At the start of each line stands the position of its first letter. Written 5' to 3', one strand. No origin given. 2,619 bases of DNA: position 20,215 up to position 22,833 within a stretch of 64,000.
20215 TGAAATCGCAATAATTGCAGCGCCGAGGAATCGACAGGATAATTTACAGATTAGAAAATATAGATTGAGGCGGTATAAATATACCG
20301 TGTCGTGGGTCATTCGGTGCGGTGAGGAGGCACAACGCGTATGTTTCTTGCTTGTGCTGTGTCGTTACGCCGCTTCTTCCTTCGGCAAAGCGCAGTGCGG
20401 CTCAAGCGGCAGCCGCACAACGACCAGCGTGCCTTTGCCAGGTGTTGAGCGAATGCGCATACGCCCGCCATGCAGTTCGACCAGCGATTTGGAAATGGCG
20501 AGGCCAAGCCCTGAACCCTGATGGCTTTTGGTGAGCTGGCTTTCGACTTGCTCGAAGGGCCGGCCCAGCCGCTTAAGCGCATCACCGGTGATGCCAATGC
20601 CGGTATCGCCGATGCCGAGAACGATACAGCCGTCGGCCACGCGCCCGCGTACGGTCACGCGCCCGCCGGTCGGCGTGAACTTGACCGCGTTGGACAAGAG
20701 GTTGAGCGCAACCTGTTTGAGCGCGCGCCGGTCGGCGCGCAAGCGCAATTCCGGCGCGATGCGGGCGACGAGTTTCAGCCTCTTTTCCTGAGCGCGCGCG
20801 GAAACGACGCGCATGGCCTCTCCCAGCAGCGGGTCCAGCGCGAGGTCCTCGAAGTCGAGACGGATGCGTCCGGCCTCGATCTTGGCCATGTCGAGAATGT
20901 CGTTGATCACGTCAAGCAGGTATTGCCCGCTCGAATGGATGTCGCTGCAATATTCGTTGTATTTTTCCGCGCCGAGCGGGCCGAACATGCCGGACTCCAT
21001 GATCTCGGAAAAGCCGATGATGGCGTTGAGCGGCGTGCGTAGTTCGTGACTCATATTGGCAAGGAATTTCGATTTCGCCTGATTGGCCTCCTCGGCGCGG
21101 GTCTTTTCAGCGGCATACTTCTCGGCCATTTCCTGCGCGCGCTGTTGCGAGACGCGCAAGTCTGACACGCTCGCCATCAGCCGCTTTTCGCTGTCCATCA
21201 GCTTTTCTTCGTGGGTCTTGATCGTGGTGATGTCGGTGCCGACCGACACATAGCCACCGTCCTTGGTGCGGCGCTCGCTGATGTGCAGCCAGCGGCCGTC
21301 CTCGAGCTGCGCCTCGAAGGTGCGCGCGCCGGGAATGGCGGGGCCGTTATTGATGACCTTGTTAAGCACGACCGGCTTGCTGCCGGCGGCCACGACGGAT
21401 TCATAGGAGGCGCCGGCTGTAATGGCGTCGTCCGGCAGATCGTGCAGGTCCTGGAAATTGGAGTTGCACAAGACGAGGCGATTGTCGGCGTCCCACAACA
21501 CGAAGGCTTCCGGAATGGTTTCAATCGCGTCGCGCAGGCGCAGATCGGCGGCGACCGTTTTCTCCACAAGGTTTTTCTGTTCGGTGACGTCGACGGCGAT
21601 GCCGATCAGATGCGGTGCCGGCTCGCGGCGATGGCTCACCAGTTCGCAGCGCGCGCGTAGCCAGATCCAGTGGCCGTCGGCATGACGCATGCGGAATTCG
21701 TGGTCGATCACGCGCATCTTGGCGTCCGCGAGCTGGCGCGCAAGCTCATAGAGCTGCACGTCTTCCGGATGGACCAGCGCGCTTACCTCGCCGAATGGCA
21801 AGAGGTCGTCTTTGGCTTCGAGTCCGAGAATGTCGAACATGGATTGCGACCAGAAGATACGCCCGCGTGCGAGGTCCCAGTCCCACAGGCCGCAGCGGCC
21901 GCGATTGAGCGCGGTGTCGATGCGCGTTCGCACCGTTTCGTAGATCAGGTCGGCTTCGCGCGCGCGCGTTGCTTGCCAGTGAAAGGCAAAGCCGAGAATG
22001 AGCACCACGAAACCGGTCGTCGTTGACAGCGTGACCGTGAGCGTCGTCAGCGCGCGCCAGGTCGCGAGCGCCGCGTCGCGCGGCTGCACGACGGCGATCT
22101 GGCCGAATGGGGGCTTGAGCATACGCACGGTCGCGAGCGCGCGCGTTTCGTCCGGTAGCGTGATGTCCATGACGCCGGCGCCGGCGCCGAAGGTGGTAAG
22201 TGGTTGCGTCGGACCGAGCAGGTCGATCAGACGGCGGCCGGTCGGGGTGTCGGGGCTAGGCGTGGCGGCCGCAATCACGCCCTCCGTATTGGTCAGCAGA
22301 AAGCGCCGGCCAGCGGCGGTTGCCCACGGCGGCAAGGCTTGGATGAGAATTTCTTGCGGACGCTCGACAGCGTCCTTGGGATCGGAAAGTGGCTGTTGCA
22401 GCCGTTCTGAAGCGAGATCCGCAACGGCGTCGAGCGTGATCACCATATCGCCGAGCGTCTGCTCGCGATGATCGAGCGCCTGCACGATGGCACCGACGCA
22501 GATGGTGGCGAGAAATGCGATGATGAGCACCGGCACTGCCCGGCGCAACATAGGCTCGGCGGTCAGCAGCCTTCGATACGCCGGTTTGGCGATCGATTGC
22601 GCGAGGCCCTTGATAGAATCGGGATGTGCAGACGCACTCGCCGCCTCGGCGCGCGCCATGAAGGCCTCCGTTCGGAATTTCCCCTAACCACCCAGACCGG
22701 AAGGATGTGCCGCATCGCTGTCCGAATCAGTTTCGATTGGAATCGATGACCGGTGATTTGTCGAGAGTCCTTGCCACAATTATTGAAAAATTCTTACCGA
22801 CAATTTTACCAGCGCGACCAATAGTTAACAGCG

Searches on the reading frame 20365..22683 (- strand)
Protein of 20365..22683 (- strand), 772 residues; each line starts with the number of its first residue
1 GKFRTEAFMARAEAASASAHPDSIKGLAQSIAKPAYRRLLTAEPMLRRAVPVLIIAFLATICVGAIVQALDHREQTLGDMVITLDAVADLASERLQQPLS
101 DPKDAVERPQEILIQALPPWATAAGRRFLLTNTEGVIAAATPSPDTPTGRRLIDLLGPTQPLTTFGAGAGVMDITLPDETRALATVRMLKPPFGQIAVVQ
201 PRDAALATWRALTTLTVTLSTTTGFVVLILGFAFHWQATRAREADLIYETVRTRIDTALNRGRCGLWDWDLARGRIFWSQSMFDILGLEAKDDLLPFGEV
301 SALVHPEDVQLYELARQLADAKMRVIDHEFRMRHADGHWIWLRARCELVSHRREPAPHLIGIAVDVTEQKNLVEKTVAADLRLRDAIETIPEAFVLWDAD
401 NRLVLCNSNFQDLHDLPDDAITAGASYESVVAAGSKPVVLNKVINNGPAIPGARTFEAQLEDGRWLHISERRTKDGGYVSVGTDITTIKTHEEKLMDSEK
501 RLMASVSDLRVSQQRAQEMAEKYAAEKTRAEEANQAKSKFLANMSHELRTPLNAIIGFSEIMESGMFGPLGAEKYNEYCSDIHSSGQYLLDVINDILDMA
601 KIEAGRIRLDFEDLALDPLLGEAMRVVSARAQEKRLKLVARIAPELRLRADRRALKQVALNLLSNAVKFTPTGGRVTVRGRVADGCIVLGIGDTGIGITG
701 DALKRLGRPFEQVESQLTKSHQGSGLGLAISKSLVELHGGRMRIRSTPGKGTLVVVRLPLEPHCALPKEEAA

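Call 15: search_protein_families(library=pfam, proteins=[window:20365-22683:-], max_evalue=0.0001)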
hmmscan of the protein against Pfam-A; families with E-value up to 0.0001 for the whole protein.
window:20365-22683:- (772 aa): 6 families
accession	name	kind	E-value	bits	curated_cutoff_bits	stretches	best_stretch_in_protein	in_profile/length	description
PF02518.31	HATPase_c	-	1.1e-27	97.1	26.4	1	651-761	2-110/111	Histidine kinase-, DNA gyrase B-, and HSP90-like ATPase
PF00512.31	HisKA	-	4.2e-20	72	26.9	1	536-605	1-66/66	His Kinase A (phospho-acceptor) domain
PF08447.18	PAS_3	-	2.2e-16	60.3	25.6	1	276-362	2-88/89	PAS fold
PF12860.13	PAS_7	-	3.4e-15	56.6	27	1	387-492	1-114/115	PAS fold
PF00989.32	PAS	-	5.2e-07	30.1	22.6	0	382-430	2-50/113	PAS fold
PF13188.13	PAS_8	-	3.8e-05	23.9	21.8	0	382-418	2-40/65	PAS domain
